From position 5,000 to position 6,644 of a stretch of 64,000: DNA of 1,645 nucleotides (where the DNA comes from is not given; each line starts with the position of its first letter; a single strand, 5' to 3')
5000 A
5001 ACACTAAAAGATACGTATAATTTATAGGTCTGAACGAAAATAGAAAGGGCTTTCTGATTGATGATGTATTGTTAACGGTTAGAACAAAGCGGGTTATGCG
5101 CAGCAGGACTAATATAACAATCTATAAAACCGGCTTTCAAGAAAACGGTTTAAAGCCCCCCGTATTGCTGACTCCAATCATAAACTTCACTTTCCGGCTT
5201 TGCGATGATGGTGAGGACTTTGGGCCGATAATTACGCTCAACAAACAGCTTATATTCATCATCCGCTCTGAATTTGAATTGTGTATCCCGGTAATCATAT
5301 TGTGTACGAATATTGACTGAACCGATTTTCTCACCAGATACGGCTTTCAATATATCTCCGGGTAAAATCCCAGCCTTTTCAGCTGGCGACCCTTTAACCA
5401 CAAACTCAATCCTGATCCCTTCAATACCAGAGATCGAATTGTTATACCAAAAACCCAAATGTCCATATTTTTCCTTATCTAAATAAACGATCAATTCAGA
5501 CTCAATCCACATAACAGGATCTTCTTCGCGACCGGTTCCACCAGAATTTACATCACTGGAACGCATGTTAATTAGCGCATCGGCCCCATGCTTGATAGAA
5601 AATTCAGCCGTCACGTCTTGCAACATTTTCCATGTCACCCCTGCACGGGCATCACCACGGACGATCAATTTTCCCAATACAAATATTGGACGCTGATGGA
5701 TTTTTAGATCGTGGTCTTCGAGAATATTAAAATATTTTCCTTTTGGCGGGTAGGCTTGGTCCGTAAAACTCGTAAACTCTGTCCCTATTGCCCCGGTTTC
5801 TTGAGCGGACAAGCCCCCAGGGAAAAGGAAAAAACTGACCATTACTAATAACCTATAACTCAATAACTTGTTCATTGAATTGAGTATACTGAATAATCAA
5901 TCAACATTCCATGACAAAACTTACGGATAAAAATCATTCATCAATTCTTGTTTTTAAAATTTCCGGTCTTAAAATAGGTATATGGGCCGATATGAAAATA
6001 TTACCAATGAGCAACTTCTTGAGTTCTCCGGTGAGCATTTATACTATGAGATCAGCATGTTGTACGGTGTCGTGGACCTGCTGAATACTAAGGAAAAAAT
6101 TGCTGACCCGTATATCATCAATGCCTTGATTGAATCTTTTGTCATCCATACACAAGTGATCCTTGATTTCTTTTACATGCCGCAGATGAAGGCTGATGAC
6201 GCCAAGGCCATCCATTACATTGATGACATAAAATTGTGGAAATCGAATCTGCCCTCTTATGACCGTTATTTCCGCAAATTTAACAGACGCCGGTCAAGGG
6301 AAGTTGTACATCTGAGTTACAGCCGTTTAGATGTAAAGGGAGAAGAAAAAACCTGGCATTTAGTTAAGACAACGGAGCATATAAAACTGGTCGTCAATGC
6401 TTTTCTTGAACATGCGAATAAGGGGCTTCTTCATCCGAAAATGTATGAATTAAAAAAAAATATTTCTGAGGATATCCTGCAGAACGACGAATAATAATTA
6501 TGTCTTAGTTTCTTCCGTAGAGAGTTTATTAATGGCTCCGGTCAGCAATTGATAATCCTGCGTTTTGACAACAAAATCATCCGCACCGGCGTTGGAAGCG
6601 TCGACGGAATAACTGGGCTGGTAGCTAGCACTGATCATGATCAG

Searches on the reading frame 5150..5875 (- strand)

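Call 45: search_protein_families(library=pfam, proteins=[window:5150-5875:-], max_evalue=0.001)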
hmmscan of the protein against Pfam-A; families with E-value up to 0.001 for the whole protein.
window:5150-5875:- (241 aa): 3 families
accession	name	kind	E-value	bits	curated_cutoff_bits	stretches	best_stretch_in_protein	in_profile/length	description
PF17820.7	PDZ_6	-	1.9e-07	31.2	27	1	159-187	5-33/54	PDZ domain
PF00595.29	PDZ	-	4.4e-05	24.2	23.2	1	134-187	6-60/81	PDZ domain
PF13180.12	PDZ_2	-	0.00033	21.3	27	1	153-220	13-75/80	PDZ domain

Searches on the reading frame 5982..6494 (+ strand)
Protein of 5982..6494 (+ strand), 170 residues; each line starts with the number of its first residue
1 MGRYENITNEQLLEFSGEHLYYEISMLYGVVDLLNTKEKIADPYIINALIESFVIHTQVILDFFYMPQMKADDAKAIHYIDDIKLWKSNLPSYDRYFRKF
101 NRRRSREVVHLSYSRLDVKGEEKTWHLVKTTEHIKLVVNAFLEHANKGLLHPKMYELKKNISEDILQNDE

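Call 45: search_protein_families(library=pfam, proteins=[window:5982-6494:+], max_evalue=0.001)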
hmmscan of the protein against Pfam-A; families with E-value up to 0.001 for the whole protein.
window:5982-6494:+ (170 aa): 0 families
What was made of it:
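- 5982..6494 (+): Convergent 170-aa ORF with no Pfam match, conserved next to the fusion gene in the closest relatives; role unknown. No Pfam hit (call 45).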
